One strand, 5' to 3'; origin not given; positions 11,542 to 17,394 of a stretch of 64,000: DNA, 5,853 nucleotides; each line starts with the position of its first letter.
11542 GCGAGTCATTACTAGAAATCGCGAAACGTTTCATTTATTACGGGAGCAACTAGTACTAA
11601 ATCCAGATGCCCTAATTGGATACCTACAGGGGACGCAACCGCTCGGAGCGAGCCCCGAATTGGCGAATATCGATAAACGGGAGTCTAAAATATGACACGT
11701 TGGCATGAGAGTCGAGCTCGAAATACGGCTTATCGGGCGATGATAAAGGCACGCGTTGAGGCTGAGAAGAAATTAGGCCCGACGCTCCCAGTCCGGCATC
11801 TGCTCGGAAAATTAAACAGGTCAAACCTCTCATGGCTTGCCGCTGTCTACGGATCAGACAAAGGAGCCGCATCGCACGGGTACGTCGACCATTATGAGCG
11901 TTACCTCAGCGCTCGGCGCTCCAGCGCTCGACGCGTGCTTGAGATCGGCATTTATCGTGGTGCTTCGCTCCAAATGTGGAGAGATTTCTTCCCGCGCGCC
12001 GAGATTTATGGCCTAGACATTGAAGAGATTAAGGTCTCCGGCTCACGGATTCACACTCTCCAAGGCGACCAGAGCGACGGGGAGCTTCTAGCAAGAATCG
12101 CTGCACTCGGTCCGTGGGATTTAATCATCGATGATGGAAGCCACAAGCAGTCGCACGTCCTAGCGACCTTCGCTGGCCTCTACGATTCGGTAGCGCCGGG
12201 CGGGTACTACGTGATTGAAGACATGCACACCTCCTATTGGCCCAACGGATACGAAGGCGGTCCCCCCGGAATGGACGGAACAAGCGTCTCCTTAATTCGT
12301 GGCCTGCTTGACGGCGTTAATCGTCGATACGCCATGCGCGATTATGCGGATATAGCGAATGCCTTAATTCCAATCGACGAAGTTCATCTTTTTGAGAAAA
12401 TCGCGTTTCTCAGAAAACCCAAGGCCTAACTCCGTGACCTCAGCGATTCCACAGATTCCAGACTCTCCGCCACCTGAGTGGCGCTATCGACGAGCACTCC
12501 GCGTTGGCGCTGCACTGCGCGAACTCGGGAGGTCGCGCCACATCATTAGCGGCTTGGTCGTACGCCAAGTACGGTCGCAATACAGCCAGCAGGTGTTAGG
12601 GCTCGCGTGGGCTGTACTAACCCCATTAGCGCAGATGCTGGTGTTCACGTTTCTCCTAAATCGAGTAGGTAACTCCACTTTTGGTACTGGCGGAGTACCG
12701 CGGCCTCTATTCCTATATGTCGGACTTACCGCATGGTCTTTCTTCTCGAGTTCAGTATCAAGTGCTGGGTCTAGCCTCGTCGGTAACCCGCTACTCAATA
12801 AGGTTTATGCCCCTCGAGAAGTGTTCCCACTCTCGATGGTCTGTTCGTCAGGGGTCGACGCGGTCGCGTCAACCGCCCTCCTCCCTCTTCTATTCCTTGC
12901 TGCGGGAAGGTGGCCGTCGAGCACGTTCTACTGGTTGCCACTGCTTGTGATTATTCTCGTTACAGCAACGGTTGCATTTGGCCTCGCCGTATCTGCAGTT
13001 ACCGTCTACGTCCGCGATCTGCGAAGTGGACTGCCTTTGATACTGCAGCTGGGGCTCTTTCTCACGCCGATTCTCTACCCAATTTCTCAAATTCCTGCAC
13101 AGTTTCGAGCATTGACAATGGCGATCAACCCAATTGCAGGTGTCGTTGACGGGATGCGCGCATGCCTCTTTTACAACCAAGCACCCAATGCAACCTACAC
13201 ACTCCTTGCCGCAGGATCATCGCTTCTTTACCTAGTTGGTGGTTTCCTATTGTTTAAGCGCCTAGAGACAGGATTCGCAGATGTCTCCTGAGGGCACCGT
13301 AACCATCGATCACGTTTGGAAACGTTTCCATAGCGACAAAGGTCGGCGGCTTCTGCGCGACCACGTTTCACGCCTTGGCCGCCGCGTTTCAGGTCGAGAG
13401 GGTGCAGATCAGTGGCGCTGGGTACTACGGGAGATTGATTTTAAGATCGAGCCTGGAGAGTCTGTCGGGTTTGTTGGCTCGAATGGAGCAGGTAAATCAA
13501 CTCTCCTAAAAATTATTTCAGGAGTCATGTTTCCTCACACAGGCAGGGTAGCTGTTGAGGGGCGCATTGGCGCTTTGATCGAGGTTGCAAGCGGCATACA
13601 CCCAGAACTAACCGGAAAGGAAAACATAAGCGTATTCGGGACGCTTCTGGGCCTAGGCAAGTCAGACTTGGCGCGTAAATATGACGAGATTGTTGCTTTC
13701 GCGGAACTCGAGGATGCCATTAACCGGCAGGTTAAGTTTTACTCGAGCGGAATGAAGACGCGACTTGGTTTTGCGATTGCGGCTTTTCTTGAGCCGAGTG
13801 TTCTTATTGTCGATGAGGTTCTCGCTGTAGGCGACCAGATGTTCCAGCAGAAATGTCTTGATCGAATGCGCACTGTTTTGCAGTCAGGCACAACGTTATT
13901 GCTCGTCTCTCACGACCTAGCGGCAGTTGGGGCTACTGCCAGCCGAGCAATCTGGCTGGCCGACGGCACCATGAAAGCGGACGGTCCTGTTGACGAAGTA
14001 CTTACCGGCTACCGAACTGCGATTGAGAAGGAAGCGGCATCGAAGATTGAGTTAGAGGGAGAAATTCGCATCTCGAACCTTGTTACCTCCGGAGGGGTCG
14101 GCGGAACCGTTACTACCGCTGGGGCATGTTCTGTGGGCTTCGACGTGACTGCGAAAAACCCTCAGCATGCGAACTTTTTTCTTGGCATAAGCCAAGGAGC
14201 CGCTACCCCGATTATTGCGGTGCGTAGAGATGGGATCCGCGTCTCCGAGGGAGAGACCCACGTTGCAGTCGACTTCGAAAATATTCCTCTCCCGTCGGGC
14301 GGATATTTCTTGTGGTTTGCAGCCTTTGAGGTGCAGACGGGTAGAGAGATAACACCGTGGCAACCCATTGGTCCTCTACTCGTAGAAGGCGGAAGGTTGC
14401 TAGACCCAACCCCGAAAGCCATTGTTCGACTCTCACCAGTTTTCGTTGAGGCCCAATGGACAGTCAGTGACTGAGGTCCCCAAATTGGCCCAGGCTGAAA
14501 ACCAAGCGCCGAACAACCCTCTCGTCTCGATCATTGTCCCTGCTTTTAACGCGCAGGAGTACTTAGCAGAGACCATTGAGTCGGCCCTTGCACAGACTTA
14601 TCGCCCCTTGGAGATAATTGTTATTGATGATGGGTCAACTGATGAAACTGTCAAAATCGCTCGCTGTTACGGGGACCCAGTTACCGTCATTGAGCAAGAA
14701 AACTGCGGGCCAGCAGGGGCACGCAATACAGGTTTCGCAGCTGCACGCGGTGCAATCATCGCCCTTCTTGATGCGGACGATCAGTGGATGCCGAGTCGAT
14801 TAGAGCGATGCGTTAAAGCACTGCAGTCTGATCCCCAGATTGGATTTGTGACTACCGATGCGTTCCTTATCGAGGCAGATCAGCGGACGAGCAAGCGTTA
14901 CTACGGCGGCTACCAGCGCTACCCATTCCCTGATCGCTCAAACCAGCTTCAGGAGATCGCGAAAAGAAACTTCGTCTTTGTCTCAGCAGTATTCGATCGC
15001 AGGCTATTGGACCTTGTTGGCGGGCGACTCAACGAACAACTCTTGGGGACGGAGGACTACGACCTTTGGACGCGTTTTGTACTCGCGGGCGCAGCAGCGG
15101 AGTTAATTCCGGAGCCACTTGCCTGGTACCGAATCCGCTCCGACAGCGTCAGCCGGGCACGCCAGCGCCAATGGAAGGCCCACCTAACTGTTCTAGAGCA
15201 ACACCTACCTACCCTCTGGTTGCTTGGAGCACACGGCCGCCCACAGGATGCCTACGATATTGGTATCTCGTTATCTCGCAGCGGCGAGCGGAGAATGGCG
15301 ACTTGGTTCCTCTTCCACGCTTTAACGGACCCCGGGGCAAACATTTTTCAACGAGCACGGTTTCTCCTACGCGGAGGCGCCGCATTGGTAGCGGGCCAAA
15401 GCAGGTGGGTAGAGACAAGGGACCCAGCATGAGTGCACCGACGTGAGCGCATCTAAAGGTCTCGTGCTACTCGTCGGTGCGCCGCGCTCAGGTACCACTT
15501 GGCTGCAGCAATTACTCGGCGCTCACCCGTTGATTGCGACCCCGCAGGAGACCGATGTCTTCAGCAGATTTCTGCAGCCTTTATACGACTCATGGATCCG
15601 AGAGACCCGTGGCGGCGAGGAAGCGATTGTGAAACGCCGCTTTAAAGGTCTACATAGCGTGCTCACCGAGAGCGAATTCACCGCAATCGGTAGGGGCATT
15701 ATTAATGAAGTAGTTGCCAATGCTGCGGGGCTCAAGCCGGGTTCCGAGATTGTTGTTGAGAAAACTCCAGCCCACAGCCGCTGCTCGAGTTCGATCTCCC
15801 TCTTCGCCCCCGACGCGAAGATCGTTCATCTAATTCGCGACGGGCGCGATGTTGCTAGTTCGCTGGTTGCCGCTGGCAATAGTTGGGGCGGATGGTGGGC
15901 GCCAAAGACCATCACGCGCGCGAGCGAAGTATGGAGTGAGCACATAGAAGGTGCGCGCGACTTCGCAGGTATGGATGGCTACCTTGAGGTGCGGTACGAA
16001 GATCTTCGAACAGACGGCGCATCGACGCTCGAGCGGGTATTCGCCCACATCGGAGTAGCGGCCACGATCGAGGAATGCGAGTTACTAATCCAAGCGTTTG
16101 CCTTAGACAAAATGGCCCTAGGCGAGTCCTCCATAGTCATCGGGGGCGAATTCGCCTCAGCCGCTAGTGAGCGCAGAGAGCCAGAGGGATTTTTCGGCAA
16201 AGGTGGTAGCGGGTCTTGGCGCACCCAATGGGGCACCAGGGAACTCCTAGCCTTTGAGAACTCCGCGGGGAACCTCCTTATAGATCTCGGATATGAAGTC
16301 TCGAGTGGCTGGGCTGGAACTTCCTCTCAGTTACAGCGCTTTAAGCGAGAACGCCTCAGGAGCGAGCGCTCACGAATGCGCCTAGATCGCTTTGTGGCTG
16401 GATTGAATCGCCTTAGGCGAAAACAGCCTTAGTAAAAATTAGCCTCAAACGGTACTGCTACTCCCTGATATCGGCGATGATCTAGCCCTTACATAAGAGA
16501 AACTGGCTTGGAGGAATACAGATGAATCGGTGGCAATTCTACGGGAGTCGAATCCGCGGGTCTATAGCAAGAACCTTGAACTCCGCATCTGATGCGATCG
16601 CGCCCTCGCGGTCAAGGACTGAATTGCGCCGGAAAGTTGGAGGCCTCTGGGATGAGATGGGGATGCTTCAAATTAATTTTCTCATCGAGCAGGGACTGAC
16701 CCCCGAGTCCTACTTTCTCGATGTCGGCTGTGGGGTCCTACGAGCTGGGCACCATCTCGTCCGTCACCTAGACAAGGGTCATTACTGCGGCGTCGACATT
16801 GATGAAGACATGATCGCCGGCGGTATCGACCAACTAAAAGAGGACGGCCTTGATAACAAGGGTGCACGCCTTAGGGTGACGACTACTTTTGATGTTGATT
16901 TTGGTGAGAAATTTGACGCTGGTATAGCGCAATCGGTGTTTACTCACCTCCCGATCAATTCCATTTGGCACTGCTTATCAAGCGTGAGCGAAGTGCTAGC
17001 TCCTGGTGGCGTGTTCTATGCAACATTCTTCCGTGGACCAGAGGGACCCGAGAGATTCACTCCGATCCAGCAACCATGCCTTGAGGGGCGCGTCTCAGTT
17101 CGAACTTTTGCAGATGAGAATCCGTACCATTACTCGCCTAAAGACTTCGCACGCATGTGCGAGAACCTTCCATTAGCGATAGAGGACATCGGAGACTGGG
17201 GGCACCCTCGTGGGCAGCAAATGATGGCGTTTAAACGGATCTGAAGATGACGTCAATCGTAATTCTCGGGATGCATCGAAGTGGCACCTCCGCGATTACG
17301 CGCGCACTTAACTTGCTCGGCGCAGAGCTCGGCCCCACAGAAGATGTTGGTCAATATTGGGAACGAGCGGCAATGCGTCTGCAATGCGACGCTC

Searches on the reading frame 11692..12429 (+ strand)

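Call 8: search_protein_families(library=pfam, proteins=[window:11692-12429:+], max_evalue=0.001)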
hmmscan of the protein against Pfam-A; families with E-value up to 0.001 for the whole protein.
window:11692-12429:+ (245 aa): 2 families
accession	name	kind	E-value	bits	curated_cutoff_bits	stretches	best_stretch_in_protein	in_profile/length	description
PF13578.12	Methyltransf_24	-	3.2e-06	28.4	26.3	1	83-177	1-104/105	Methyltransferase domain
PF13489.12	Methyltransf_23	-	0.00041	20.6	27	1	71-181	15-122/164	Methyltransferase domain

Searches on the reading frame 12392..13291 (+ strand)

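Call 8: search_protein_families(library=pfam, proteins=[window:12392-13291:+], max_evalue=0.001)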
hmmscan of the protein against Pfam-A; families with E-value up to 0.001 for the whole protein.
window:12392-13291:+ (299 aa): 1 family
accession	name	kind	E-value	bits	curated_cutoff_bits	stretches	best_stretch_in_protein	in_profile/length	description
PF01061.29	ABC2_membrane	-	2.4e-17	63.6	26.9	1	55-260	6-211/211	ABC-2 type transporter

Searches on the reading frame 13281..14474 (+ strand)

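Call 8: search_protein_families(library=pfam, proteins=[window:13281-14474:+], max_evalue=0.001)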
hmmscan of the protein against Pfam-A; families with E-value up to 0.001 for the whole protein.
window:13281-14474:+ (397 aa): 3 families
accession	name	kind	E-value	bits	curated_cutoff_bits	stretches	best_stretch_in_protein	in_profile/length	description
PF00005.33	ABC_tran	-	1.6e-20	74.6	25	1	49-180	1-135/137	ABC transporter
PF13304.12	AAA_21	-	0.00033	21.3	27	0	63-82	3-22/304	AAA domain, putative AbiEii toxin, Type IV TA system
PF13555.12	AAA_29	-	0.00034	20.7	27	1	53-87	16-50/61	P-loop containing region of AAA domain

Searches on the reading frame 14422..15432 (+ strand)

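Call 8: search_protein_families(library=pfam, proteins=[window:14422-15432:+], max_evalue=0.001)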
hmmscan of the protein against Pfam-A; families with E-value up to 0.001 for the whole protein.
window:14422-15432:+ (336 aa): 4 families
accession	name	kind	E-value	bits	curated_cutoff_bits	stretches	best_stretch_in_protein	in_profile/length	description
PF00535.33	Glycos_transf_2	-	9.2e-40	136.8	23.3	1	36-196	1-164/168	Glycosyl transferase family 2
PF13641.12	Glyco_tranf_2_3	-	6.6e-26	92.2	27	1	35-249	3-224/230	Glycosyltransferase like family 2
PF10111.15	Glyco_tranf_2_2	-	9.6e-15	55.2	27.3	1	37-244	2-223/276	Glycosyltransferase like family 2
PF13632.12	Glyco_trans_2_3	-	5.9e-05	23.4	27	1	112-258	1-143/198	Glycosyl transferase family group 2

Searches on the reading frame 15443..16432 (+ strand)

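Call 8: search_protein_families(library=pfam, proteins=[window:15443-16432:+], max_evalue=0.001)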
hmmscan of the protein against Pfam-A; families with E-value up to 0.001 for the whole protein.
window:15443-16432:+ (329 aa): 2 families
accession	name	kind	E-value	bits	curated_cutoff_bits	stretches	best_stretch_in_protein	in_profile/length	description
PF13469.12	Sulfotransfer_3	-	2.1e-30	107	27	1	8-206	2-213/216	Sulfotransferase family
PF00685.33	Sulfotransfer_1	-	2.8e-19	70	22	1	8-262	4-234/255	Sulfotransferase domain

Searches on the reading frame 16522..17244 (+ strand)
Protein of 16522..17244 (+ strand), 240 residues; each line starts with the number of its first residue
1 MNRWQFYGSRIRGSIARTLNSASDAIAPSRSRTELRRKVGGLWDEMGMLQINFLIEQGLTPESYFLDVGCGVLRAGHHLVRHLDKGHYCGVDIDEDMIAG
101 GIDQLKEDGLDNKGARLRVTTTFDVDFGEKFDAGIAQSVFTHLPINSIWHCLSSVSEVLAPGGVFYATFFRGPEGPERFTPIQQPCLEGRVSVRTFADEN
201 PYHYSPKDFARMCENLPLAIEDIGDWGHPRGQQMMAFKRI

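Call 8: search_protein_families(library=pfam, proteins=[window:16522-17244:+], max_evalue=0.001)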
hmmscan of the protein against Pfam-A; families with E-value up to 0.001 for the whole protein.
window:16522-17244:+ (240 aa): 4 families
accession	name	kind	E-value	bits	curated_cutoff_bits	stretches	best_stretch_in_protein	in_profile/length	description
PF08242.18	Methyltransf_12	-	3.4e-13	50.6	30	1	66-165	1-98/98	Methyltransferase domain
PF13649.12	Methyltransf_25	-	2e-11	44.8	27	1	66-163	2-97/97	Methyltransferase domain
PF08241.18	Methyltransf_11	-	1.5e-09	38.8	21.2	1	66-166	1-94/95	Methyltransferase domain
PF13847.12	Methyltransf_31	-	2.5e-09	37.4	27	1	64-171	6-113/145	Methyltransferase domain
